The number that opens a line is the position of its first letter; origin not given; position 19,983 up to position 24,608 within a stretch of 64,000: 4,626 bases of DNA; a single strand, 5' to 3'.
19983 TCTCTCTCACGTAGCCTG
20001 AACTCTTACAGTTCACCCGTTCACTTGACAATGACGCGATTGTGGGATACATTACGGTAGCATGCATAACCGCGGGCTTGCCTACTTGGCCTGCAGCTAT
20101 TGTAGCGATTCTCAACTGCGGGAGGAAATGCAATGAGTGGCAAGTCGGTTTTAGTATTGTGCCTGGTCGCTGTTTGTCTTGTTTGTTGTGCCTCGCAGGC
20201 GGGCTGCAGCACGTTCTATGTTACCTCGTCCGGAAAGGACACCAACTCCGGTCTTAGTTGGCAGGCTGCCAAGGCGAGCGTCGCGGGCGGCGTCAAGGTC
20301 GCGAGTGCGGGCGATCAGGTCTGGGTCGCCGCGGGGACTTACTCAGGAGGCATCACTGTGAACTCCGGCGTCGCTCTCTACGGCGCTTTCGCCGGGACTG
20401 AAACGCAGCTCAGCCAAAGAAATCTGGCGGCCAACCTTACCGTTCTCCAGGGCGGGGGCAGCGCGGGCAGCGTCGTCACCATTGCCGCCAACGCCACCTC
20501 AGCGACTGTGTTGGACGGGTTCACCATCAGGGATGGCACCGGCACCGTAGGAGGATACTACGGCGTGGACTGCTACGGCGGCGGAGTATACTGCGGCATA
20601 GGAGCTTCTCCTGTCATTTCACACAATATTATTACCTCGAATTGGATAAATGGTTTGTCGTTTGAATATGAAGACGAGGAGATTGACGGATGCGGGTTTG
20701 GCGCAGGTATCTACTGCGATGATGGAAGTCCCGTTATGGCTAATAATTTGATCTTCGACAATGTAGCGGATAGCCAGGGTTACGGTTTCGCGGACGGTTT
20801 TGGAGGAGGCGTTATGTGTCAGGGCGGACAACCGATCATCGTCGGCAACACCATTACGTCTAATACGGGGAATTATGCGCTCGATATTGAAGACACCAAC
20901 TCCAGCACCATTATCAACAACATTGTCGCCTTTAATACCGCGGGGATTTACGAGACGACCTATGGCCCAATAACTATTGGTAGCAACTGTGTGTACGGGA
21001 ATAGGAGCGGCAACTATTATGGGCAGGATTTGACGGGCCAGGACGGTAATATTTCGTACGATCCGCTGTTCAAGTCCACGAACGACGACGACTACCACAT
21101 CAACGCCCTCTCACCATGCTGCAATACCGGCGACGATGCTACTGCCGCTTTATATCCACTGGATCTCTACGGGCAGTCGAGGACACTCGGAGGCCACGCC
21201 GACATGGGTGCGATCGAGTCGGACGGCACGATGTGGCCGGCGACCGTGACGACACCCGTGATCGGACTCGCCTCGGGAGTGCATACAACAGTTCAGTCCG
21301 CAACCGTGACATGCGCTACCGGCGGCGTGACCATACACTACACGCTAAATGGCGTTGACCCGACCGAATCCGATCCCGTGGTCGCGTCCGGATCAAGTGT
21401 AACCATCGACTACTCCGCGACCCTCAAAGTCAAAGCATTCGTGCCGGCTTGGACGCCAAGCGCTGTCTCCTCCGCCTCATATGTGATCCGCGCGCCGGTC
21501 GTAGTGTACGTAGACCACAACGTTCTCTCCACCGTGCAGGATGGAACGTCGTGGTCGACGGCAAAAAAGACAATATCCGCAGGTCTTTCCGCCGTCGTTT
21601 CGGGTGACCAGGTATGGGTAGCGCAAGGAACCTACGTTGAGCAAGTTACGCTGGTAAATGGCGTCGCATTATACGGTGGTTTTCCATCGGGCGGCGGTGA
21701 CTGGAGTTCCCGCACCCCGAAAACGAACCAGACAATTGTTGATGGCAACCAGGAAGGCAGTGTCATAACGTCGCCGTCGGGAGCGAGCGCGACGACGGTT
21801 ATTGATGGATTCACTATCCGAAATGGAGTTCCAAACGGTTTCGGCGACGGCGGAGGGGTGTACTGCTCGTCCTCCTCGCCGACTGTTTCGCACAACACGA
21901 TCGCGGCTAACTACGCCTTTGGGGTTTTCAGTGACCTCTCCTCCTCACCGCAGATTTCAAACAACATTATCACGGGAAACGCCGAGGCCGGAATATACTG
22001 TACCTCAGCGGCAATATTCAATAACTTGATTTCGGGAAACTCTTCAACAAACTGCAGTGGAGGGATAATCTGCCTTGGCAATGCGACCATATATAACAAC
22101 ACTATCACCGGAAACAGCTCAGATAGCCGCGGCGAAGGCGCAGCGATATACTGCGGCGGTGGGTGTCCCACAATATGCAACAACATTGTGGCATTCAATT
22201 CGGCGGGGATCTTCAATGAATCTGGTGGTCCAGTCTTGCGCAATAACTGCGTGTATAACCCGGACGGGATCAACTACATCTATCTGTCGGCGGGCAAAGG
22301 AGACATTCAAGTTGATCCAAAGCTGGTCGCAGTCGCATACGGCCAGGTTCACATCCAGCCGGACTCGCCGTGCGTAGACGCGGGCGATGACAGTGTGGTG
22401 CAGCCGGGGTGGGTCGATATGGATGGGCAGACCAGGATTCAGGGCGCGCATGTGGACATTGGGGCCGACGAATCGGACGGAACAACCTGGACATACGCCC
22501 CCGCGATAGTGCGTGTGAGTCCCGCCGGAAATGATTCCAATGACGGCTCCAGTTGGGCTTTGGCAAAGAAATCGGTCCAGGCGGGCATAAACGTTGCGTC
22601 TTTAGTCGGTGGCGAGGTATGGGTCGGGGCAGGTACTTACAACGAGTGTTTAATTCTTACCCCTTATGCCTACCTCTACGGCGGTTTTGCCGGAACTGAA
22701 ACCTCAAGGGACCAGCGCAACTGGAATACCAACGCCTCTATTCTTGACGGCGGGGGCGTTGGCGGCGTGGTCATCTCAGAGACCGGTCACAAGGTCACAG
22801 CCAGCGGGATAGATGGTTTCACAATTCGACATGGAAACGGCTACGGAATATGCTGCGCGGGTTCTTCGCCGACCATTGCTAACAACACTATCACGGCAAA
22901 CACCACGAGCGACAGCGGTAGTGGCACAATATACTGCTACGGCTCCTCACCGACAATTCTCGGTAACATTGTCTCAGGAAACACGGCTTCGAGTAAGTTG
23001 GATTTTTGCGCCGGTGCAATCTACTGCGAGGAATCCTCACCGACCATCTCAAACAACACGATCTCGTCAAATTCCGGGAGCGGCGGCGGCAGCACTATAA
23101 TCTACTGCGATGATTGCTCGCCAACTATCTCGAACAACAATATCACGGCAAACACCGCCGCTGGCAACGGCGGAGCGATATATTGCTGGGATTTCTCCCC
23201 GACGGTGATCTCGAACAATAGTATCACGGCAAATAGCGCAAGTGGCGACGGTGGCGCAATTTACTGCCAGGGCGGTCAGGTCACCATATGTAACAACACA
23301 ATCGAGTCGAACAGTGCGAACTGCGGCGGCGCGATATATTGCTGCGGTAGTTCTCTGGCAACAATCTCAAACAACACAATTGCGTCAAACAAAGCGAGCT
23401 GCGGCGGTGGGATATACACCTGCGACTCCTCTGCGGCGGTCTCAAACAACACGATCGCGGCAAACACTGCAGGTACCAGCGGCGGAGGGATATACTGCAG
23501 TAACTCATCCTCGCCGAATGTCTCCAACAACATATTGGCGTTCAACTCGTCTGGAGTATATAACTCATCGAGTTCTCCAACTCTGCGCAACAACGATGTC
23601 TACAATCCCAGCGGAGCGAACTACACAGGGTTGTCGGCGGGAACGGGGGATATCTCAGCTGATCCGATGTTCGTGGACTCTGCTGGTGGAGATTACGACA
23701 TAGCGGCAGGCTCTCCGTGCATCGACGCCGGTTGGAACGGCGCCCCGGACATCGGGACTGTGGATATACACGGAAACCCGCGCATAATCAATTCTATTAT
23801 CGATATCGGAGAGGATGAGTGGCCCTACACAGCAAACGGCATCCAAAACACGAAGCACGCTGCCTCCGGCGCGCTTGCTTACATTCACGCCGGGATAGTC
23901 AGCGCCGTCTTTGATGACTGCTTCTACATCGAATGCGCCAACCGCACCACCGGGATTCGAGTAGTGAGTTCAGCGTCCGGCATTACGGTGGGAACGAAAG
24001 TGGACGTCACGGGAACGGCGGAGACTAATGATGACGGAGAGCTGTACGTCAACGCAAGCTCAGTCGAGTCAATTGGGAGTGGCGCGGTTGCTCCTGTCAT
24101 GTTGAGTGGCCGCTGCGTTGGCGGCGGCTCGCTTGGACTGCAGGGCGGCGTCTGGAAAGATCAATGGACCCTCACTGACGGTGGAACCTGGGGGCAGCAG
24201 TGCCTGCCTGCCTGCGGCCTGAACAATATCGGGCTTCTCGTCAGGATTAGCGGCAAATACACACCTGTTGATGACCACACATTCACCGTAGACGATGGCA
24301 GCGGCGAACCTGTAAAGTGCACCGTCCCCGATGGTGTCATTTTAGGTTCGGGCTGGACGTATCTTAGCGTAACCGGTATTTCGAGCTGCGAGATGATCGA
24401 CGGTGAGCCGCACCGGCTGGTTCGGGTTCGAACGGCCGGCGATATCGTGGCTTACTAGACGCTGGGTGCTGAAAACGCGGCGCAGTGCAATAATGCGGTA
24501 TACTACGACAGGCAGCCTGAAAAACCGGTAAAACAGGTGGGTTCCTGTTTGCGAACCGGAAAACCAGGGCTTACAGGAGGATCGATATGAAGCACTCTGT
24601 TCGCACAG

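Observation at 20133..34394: Segmental paralogy: the 31320 gene duplicates units 2-3 and the C-terminal region of the 20133 gene; near-identical 66-72-bp PbH1 repeats occur inside both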

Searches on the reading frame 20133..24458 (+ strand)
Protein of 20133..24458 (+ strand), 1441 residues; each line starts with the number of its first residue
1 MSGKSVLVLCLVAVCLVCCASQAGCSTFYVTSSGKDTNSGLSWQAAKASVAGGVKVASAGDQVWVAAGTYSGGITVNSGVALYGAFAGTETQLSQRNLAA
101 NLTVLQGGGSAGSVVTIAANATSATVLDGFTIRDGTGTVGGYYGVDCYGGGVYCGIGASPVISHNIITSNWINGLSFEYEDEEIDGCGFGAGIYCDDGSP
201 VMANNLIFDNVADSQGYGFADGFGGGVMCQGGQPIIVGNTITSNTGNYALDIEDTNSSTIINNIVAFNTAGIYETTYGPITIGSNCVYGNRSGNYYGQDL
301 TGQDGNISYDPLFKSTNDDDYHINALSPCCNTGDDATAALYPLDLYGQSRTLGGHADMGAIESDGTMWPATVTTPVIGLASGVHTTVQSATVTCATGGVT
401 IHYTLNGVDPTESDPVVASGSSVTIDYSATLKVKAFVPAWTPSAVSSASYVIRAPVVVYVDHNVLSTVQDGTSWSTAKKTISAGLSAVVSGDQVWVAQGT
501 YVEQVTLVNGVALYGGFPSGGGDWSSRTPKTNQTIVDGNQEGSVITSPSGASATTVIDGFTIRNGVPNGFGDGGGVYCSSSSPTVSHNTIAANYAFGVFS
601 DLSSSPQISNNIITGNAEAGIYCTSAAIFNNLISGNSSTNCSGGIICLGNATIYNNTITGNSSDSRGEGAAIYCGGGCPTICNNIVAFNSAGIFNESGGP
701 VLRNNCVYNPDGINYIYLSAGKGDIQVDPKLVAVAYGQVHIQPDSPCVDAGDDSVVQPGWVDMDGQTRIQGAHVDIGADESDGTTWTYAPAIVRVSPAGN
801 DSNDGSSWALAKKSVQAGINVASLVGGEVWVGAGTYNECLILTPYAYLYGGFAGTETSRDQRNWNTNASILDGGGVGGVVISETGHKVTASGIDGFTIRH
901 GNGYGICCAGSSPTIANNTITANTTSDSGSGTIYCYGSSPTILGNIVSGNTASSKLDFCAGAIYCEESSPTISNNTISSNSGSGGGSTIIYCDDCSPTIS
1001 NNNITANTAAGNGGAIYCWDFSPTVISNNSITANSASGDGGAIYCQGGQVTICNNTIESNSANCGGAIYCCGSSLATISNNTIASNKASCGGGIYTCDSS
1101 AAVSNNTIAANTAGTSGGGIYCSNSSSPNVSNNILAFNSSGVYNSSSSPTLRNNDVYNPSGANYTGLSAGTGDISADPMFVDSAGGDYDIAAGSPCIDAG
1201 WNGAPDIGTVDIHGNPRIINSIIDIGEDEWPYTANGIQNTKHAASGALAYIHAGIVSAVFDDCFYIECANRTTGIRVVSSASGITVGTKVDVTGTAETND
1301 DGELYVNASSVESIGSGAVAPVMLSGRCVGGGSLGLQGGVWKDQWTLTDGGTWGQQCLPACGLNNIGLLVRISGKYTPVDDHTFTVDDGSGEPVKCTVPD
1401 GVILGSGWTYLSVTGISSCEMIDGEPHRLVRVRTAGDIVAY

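Call 10: search_protein_families(library=pfam, proteins=[window:20133-24458:+], max_evalue=0.01)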
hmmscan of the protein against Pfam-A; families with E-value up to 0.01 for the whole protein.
window:20133-24458:+ (1441 aa): 4 families
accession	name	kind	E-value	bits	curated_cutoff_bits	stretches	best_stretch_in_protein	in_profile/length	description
PF13229.12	Beta_helix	-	9.2e-37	126.5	25.9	6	575-717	2-146/158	Right handed beta helix region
PF05048.19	NosD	-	1.7e-23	83.7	23.6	4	550-666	70-177/212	Periplasmic copper-binding protein (NosD)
PF13290.12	CHB_HEX_C_1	-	1.2e-07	32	22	1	380-447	2-67/67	Chitobiase/beta-hexosaminidase C-terminal domain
PF13287.12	Fn3_assoc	-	2.9e-05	24.5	23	1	392-450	3-59/59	Fn3 associated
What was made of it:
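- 20133..24458 (+): Gene A: intact 1441-aa secreted protein with three beta-helix units and a C-terminal module. Pfam Beta_helix 9.2e-37 and NosD-like 1.7e-23 (call 10).
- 21270..21473 (+): CHB_HEX_C_1 / Fn3-associated domain (aa 380-447) between A unit 1 and unit 2. Pfam PF13290 1.2e-7 and PF13287 2.9e-5 (call 10).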

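Call 11: find_encoding_contigs(protein=window:20133-24458:+, flank=10000, max_places=6)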
Protein window:20133-24458:+ (1441 aa): no gene with exactly this product is on record in the collection.

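Call 29: search_protein_families(library=ncbifam, proteins=[window:20133-24458:+], max_evalue=0.001)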
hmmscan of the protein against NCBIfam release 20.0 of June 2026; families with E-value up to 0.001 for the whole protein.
window:20133-24458:+ (1441 aa): 3 families
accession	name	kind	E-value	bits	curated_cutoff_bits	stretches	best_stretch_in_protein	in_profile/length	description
NF041518.1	choice_anch_Q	domain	2.4e-16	59.7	25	1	739-781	17-57/58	choice-of-anchor Q domain-containing protein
TIGR04247.1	NosD_copper_fam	subfamily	1.4e-12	46.9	300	1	485-618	5-120/377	nitrous oxide reductase family maturation protein NosD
TIGR03804.1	para_beta_helix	repeat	5.7e-10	38.7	19.45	0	578-616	5-42/44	parallel beta-helix repeat protein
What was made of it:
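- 21492..22481 (+): A unit 2 (aa 454-783), 5 coils; counterpart of B unit 1. NF041518 choice-of-anchor Q at aa 739-781 (call 29).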

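Call 36: find_related_loci(query=window:20133-24458:+, collection=genome_contigs, flank=10000)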
Query window:20133-24458:+ (1441 aa) in genome_contigs; peptide patterns used: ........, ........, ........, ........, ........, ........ (x = any residue, [..] = any of these).
28 stretches matched a pattern; 7 encode a relative of the query (tblastn E <= 1e-3); 7 distinct loci.
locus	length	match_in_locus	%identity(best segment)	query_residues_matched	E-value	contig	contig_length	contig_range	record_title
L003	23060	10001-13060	45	4-1441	0e+0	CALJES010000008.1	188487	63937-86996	MAG: uncultured bacterium isolate S1_Bin_METABAT__45_1 genome assembly, contig: c_000001249408, whole genome shotgun seq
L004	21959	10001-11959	45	1-1230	5e-150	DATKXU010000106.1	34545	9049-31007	MAG TPA_asm: Armatimonadota bacterium isolate SMAG_U14200 k141_4038843, whole genome shotgun sequence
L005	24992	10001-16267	40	8-1438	9e-177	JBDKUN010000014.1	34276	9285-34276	MAG: Armatimonadota bacterium isolate 8_bin.138 c_000000359808, whole genome shotgun sequence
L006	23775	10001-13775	44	26-1441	6e-114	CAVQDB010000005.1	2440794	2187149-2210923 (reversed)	MAG: uncultured Armatimonadetes bacterium isolate MFD02416.bin.3.344 genome assembly, contig: contig_9775, whole genome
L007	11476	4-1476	47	30-1233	1e-93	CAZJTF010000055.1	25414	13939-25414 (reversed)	MAG TPA_asm: uncultured Planctomycetales bacterium isolate binchicken_co235_68 genome assembly, contig: NODE_4766_length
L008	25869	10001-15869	40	380-1419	6e-23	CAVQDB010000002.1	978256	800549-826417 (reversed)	MAG: uncultured Armatimonadetes bacterium isolate MFD02416.bin.3.344 genome assembly, contig: contig_36192, whole genome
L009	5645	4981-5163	41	175-226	4e-4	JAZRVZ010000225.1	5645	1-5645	MAG: Bacteroidaceae bacterium isolate T1900044952_TA20190005.MAGScoT_cleanbin_000119 SGB_3711_k141_577287, whole genome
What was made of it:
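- Tried and rejected: The one allowed scan of GTDB genomes with A returned only relatives at 40-47% identity, and not the source genome (call 36).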

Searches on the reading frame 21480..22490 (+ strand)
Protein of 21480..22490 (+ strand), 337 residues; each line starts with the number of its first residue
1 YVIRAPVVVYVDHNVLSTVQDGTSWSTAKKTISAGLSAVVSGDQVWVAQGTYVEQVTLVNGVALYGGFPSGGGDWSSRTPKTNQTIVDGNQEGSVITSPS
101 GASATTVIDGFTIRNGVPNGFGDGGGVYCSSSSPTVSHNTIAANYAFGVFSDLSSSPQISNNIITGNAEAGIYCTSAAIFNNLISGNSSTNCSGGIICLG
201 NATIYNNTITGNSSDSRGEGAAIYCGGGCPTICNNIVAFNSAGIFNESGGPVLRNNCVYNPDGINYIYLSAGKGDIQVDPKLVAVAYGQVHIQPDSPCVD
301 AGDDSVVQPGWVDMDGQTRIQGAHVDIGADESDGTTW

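Call 65: search_solved_structures(query=window:21480-22490:+, max_evalue=0.01)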
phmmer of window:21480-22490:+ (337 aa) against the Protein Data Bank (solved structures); distinct sequences matched with E-value up to 0.01: 0.
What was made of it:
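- Tried and rejected: A sequence search of PDB with A unit 2 found nothing (call 65).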
